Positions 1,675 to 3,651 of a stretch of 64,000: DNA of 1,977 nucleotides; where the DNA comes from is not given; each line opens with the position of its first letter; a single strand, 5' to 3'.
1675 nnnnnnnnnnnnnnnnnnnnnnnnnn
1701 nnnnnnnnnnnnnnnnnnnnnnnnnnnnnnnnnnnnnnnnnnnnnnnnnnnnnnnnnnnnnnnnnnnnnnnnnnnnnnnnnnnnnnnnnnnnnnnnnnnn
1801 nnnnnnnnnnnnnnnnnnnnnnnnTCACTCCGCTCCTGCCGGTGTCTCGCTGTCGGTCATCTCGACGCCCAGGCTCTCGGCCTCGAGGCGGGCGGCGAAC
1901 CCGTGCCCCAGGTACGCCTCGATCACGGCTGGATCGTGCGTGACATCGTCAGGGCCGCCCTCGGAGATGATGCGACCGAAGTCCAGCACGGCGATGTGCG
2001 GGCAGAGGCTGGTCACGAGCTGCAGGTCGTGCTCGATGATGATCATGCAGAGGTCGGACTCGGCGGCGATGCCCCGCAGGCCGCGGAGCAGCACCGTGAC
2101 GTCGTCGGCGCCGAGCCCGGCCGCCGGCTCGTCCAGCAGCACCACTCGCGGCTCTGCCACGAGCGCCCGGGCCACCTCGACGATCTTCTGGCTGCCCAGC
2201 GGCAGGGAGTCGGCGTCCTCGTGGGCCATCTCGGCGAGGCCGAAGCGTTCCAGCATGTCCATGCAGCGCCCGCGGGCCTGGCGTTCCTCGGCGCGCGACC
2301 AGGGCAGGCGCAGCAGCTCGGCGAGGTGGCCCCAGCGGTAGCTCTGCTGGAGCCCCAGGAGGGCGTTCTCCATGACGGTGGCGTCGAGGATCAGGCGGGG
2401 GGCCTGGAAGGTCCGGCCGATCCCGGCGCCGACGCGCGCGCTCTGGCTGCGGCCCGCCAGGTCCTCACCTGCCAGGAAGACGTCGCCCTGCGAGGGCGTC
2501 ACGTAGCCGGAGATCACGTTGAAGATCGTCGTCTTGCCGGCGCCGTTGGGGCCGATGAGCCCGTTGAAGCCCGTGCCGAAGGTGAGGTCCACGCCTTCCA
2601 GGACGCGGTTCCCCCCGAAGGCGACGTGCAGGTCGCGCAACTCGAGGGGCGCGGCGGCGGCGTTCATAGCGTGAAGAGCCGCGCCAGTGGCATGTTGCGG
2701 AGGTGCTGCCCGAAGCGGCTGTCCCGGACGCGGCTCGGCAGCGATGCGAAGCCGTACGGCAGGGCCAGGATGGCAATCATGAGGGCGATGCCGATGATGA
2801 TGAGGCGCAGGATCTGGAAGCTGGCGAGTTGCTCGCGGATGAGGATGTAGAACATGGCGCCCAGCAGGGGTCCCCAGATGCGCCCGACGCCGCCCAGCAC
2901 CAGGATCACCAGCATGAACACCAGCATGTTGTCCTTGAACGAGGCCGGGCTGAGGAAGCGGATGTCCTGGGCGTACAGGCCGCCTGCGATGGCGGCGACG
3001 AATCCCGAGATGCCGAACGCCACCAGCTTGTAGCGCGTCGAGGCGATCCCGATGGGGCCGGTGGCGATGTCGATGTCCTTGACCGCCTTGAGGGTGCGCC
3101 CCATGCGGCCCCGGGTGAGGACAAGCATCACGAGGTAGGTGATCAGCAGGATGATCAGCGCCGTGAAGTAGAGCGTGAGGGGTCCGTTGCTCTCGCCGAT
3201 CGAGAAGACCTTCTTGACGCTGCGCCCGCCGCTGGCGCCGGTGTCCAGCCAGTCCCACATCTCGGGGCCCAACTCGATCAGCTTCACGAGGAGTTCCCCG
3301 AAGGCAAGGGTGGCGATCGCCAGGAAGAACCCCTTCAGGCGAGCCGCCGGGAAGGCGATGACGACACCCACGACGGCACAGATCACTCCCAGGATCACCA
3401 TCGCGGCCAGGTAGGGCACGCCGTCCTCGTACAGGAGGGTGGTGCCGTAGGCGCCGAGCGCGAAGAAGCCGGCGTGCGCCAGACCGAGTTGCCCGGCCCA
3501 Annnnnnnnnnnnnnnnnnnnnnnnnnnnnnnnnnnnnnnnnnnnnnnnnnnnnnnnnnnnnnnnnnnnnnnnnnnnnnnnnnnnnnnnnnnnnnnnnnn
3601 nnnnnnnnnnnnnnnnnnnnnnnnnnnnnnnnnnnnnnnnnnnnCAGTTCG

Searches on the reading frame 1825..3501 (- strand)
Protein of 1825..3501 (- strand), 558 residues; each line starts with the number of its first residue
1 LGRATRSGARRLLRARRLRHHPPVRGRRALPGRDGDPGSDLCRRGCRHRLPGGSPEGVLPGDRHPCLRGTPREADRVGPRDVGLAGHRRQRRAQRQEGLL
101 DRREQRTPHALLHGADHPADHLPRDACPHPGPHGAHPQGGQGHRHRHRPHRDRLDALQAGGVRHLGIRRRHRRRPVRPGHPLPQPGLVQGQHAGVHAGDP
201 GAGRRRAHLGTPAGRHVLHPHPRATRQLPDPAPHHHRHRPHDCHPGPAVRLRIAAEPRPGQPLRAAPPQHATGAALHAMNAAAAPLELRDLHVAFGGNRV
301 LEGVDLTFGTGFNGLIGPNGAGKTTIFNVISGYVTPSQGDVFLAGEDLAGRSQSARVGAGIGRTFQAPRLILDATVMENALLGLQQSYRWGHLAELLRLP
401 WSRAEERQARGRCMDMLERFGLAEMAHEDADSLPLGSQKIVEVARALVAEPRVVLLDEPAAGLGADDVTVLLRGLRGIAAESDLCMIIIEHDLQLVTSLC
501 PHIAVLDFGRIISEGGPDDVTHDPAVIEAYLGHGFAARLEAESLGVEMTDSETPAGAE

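Call 12: search_protein_families(library=pfam, proteins=[window:1825-3501:-], max_evalue=0.001)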
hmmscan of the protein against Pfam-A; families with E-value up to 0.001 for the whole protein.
window:1825-3501:- (558 aa): 4 families
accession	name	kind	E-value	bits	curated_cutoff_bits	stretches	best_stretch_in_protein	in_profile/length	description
PF00005.33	ABC_tran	-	1.9e-23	84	25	1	313-460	14-136/137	ABC transporter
PF12399.14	BCA_ABC_TP_C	-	3.2e-10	39.8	25.5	1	510-536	1-27/27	Branched-chain amino acid ATP-binding cassette transporter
PF13476.12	AAA_23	-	1.7e-05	26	27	1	301-330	10-39/201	AAA domain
PF13304.12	AAA_21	-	5.9e-05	23.7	27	1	312-332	1-27/304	AAA domain, putative AbiEii toxin, Type IV TA system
